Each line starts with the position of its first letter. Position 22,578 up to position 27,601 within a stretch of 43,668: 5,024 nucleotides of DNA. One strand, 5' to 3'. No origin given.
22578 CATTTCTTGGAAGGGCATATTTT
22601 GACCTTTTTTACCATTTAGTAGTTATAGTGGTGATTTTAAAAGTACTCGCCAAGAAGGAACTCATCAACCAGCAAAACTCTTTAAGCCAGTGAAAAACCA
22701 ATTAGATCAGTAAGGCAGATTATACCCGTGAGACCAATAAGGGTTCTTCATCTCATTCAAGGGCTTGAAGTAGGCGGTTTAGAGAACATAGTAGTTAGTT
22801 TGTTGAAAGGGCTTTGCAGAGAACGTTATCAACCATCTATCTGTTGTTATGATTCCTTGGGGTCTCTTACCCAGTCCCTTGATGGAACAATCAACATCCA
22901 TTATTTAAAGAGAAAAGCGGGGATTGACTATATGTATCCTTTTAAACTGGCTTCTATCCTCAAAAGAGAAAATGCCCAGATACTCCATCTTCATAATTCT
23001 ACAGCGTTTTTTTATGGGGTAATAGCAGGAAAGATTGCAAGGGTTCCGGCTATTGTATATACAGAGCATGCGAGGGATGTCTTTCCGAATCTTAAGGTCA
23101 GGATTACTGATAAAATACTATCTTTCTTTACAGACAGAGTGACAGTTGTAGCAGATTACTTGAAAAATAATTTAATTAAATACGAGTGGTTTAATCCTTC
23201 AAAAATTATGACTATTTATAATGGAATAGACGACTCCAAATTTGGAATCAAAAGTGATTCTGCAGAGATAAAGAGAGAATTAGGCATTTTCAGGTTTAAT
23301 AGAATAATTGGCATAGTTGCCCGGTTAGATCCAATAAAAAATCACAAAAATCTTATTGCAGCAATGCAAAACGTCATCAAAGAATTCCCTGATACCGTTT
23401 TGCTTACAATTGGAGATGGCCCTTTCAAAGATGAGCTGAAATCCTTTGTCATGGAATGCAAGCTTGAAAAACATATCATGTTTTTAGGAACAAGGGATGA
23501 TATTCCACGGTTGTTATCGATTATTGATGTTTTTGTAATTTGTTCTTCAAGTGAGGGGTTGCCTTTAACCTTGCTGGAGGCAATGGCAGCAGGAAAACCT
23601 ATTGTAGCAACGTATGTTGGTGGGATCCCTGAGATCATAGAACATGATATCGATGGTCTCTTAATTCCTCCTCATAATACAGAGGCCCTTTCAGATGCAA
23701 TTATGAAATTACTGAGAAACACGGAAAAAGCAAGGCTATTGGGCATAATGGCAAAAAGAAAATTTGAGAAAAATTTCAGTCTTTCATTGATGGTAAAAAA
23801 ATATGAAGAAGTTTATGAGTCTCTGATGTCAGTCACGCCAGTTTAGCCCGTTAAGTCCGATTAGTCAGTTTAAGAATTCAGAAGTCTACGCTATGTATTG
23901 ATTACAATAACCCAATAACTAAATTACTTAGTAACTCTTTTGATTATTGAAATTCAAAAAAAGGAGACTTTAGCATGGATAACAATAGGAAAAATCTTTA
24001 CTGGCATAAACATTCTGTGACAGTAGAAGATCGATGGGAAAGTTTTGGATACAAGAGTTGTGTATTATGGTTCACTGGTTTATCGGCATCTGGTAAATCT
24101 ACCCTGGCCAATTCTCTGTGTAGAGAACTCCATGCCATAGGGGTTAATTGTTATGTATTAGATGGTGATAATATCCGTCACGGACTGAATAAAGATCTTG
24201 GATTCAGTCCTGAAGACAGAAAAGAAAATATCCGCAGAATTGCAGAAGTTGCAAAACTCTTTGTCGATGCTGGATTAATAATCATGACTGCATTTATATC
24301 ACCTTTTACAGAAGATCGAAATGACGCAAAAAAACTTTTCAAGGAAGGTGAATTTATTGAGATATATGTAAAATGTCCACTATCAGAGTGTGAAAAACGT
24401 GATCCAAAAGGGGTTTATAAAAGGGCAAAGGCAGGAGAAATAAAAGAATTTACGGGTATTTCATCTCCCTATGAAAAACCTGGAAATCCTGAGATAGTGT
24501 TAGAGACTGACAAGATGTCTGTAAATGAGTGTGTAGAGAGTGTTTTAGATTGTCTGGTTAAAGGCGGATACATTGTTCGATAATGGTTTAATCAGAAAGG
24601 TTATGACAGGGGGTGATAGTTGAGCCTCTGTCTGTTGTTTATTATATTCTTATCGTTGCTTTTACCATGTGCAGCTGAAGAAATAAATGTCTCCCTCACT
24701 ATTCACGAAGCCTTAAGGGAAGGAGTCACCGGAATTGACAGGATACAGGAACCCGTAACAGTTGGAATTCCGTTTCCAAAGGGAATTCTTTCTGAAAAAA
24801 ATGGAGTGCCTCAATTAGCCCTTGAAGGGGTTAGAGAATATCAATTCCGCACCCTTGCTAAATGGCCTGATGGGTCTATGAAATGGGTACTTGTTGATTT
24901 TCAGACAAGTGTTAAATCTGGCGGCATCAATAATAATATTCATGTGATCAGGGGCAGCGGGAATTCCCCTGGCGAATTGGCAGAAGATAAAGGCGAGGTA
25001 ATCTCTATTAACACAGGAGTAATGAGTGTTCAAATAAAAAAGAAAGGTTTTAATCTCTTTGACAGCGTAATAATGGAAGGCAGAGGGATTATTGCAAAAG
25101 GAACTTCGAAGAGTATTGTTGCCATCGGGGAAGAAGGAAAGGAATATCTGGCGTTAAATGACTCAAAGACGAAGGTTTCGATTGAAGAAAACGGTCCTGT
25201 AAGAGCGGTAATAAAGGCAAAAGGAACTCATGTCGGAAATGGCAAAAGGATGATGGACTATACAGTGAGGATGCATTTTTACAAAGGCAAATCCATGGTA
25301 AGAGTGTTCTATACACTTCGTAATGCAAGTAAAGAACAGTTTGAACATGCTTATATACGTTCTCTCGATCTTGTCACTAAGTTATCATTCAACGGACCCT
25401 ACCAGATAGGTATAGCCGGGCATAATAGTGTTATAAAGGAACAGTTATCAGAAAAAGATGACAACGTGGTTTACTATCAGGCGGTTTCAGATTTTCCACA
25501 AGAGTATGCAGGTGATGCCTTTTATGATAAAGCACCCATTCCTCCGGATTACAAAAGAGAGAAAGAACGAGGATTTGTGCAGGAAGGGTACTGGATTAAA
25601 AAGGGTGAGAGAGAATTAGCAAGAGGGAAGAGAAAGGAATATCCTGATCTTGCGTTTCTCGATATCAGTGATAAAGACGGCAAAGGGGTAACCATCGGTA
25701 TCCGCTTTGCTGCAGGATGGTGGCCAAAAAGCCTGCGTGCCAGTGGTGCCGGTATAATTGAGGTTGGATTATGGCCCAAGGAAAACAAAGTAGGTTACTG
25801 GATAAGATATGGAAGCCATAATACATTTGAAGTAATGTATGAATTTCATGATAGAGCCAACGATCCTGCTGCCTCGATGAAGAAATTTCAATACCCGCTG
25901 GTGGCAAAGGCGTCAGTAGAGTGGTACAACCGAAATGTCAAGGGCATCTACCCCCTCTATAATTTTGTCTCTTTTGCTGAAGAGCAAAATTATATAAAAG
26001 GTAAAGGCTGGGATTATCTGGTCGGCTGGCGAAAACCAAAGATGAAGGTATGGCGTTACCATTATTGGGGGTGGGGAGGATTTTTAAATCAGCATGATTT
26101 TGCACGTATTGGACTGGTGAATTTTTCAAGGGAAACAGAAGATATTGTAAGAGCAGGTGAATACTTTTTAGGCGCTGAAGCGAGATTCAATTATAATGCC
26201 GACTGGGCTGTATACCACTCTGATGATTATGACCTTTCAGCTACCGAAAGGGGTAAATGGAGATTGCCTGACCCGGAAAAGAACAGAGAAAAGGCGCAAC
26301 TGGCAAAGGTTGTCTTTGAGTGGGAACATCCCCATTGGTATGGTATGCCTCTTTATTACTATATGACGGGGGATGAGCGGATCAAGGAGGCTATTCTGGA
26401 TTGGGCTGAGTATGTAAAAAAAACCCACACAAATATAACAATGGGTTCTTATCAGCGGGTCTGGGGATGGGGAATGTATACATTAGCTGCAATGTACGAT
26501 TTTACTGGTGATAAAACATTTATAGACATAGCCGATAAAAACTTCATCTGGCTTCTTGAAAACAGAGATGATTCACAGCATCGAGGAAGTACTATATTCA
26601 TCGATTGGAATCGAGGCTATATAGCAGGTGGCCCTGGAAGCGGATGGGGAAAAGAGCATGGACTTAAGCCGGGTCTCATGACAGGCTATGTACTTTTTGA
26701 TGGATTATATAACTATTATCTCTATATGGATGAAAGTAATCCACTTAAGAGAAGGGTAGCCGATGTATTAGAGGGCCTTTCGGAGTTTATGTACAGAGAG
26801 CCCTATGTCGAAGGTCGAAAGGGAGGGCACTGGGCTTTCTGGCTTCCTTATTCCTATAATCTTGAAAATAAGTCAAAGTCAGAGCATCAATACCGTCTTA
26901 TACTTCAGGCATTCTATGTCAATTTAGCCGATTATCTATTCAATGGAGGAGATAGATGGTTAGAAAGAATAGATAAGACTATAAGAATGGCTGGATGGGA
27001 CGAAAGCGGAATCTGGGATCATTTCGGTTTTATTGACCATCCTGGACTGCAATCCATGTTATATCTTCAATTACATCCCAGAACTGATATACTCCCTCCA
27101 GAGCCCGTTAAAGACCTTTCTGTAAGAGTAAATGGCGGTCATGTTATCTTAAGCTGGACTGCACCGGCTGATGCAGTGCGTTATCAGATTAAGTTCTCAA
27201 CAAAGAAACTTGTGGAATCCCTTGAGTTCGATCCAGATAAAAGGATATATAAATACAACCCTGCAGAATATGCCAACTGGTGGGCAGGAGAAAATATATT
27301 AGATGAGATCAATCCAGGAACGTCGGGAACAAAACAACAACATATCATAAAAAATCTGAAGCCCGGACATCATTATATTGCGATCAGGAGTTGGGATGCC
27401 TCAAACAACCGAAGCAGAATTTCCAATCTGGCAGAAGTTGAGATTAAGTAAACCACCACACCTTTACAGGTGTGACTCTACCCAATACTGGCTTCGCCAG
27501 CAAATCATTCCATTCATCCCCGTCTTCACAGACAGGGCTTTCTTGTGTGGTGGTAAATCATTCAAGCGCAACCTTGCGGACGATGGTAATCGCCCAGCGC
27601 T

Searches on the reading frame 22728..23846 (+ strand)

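Call 9: search_protein_families(library=ncbifam, max_evalue=1e-10, proteins=[window:22728-23846:+])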
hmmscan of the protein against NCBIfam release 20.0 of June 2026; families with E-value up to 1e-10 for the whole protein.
window:22728-23846:+ (372 aa): 31 families (the best 25 are shown)
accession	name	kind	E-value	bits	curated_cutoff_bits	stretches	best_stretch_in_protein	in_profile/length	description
TIGR03088.1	stp2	hypoth_equivalog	2e-74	250.9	409.05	1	5-366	3-373/374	TIGR03088 family PEP-CTERM/XrtA system glycosyltransferase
TIGR03999.1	thiol_BshA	equivalog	6.3e-47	160.3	273.7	1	73-367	75-374/375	N-acetyl-alpha-D-glucosaminyl L-malate synthase BshA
TIGR04063.1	stp3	hypoth_equivalog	2.7e-32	112.2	442.05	1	135-367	158-396/397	TIGR04063 family PEP-CTERM/XrtA system glycosyltransferase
NF041876.1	EPS_EpsE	equivalog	1.7e-31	109.8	400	1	195-353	218-383/389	exopolysaccharide biosynthesis GT4 family glycosyltransferase EpsE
TIGR04157.1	glyco_rSAM_CFB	subfamily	3.7e-30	105.2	400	1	134-363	169-406/406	TIGR04157 family glycosyltransferase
TIGR02149.1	glgA_Coryne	subfamily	1.9e-27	96.4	302.4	1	79-366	80-390/391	glycogen synthase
NF038011.1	PelF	equivalog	1e-23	84.2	100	1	141-363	262-489/489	GT4 family glycosyltransferase PelF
NF050056.1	ProtGlycPglH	equivalog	6e-23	81.5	600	1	5-363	2-350/354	GalNAc-alpha-(1->4)-GalNAc-alpha-(1->3)-diNAcBac-PP-undecaprenol alpha-1,4-N-acetyl-D-galactosaminyltransferase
TIGR03449.1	mycothiol_MshA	equivalog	7.3e-23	81.1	462.5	1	131-367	161-404/406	D-inositol-3-phosphate glycosyltransferase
NF011726.0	PRK15179.1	equivalog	1e-22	80.2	733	1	73-363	391-691/694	Vi polysaccharide biosynthesis protein TviE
NF047684.1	TeichurnBiosyTuaC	equivalog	7.5e-22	77.8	550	1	136-366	166-389/391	teichuronic acid biosynthesis protein TuaC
NF047880.1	glyco_SdgA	exception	6.9e-21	74.4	800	1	189-362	314-486/488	serine-aspartate repeat adhesin O-glycosyltransferase SdgA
NF050063.1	ProtGlycPglJ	equivalog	1.2e-20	74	500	1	106-343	119-344/363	N-acetylgalactosamine-N,N'-diacetylbacillosaminyl-diphospho-undecaprenol 4-alpha-N-acetylgalactosaminyltransferase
NF049988.1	MGlcDAGSynMgs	equivalog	4.3e-19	69.1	400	1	159-367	177-388/398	alpha-monoglucosyldiacylglycerol synthase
TIGR04047.1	MSMEG_0565_glyc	hypoth_equivalog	2.1e-18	66.6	259.85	1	105-337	109-347/373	MSMEG_0565 family glycosyltransferase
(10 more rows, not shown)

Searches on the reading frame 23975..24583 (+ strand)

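Call 9: search_protein_families(library=ncbifam, max_evalue=1e-10, proteins=[window:23975-24583:+])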
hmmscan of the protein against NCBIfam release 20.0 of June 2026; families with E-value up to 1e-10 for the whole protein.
window:23975-24583:+ (202 aa): 6 families
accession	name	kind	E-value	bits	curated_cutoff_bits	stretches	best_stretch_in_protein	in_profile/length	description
NF003013.0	PRK03846.1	subfamily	1.4e-88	295.8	163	1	3-200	3-200/202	adenylyl-sulfate kinase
TIGR00455.1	apsK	equivalog_domain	1.8e-82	275.5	138.7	1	10-194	1-184/184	adenylyl-sulfate kinase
NF004035.0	PRK05506.1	subfamily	7.3e-77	259.1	715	1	4-196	436-628/632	bifunctional sulfate adenylyltransferase subunit 1/adenylylsulfate kinase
NF002059.0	PRK00889.1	subfamily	4.2e-60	202.5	244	1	28-200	5-175/177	adenylyl-sulfate kinase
NF004040.0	PRK05537.1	equivalog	1.4e-58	198.7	669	1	30-200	398-570/572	bifunctional sulfate adenylyltransferase/adenylylsulfate kinase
NF004041.0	PRK05541.1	subfamily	6.9e-34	117.4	127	1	27-195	6-171/176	adenylyl-sulfate kinase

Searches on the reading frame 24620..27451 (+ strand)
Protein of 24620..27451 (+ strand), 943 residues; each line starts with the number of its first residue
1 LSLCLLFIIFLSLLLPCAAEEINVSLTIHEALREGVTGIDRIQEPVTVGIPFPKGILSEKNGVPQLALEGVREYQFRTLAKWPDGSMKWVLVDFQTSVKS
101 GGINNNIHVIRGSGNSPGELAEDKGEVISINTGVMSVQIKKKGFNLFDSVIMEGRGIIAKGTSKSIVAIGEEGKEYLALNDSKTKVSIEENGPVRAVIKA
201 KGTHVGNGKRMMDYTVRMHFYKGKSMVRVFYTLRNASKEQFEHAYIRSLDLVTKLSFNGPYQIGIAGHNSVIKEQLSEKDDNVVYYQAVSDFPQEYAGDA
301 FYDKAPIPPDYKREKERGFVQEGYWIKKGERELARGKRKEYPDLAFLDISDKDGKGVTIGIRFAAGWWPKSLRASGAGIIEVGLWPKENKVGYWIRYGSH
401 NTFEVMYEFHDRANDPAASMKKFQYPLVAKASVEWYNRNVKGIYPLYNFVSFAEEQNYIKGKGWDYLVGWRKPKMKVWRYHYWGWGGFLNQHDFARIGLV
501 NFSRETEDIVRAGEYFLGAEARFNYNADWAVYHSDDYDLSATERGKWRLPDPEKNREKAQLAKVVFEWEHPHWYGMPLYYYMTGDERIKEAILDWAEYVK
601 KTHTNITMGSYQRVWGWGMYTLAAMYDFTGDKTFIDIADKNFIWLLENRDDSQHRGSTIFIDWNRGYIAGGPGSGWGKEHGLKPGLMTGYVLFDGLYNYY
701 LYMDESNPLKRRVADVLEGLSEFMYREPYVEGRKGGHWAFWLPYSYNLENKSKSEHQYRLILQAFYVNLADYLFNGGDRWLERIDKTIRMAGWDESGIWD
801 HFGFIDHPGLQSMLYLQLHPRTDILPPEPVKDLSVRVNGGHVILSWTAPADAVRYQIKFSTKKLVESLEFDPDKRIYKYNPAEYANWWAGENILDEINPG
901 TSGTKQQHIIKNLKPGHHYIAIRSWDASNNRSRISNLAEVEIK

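Call 9: search_protein_families(library=ncbifam, max_evalue=1e-10, proteins=[window:24620-27451:+])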
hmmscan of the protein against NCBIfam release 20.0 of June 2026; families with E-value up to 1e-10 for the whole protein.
window:24620-27451:+ (943 aa): 0 families

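Call 15: search_protein_families(library=pfam, max_evalue=0.001, proteins=[window:24620-27451:+])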
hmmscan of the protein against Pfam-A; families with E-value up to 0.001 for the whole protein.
window:24620-27451:+ (943 aa): 2 families
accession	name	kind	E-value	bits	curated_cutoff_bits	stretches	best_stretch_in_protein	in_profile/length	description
PF21345.3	PcRGLX_2nd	-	6.2e-17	62.1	23.5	1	122-258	4-145/360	PcRGLX-like protein central beta sandwich domain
PF19501.5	PcRGLX_1st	-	6e-08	32.8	22.1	1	42-90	15-64/83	PcRGLX-like N-terminal RIFT barrel domain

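Call 43: search_protein_families(library=ncbifam, max_evalue=0.01, proteins=[window:24620-27451:+])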
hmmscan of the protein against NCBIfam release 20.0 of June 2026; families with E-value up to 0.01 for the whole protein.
window:24620-27451:+ (943 aa): 1 family
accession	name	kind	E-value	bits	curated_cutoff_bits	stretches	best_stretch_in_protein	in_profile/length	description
TIGR00868.1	hCaCC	subfamily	1.6e-05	22.9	900.85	1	820-938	749-862/863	calcium-activated chloride channel protein 1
